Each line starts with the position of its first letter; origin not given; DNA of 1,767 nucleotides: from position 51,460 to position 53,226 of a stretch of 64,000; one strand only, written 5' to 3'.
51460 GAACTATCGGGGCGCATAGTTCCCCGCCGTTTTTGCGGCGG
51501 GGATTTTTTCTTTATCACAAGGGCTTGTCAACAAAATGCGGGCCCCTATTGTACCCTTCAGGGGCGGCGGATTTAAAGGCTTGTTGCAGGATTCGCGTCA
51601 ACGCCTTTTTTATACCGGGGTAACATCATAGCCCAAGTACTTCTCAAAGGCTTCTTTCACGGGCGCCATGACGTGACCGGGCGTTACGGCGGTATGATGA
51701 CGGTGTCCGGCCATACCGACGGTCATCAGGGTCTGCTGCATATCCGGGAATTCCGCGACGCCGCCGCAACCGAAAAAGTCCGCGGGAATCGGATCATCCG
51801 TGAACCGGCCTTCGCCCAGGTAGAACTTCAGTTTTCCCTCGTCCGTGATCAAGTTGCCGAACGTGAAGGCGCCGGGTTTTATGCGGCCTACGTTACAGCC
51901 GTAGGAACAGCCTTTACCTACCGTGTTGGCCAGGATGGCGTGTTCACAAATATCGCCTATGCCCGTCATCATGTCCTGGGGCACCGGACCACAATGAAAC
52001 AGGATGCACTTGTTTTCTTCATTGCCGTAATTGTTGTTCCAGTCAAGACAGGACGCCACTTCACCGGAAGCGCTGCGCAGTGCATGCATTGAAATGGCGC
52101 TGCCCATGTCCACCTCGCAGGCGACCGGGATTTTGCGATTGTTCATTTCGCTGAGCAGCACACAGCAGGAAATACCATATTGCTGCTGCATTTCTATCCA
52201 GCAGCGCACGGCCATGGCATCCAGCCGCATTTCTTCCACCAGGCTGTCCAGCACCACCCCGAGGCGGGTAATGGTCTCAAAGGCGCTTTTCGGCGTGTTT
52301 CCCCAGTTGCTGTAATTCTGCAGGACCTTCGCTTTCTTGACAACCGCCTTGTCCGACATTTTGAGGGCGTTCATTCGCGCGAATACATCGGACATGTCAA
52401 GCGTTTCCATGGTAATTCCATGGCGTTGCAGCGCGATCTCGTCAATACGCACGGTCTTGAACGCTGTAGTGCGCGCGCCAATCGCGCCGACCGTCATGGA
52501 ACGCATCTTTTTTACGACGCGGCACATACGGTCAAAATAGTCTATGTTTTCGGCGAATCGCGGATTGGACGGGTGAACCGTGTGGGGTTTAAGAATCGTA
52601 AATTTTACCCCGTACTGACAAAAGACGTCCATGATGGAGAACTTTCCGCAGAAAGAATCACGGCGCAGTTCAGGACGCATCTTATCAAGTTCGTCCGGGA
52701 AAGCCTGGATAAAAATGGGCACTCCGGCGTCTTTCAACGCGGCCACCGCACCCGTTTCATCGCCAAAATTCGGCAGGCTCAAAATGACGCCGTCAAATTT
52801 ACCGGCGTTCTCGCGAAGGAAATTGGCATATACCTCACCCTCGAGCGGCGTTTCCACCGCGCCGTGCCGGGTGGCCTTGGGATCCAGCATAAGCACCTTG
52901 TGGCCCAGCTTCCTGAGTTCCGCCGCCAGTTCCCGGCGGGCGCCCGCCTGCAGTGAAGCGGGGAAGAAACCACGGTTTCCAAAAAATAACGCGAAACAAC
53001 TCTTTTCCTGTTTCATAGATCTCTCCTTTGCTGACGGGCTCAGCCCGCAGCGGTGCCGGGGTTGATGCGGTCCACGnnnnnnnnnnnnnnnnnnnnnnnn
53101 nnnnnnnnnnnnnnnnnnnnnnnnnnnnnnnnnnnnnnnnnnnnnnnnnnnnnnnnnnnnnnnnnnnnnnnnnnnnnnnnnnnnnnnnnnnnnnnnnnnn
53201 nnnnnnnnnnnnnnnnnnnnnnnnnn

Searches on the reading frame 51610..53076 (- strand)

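Call 64: search_protein_families(library=pfam, proteins=[window:51610-53076:-], max_evalue=0.0001)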
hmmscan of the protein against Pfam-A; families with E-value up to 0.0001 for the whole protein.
window:51610-53076:- (488 aa): 1 family
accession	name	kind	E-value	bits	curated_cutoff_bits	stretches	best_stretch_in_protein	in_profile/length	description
PF02952.23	Fucose_iso_C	-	2.1e-16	60.3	29.3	1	359-485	1-139/143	L-fucose isomerase, C-terminal domain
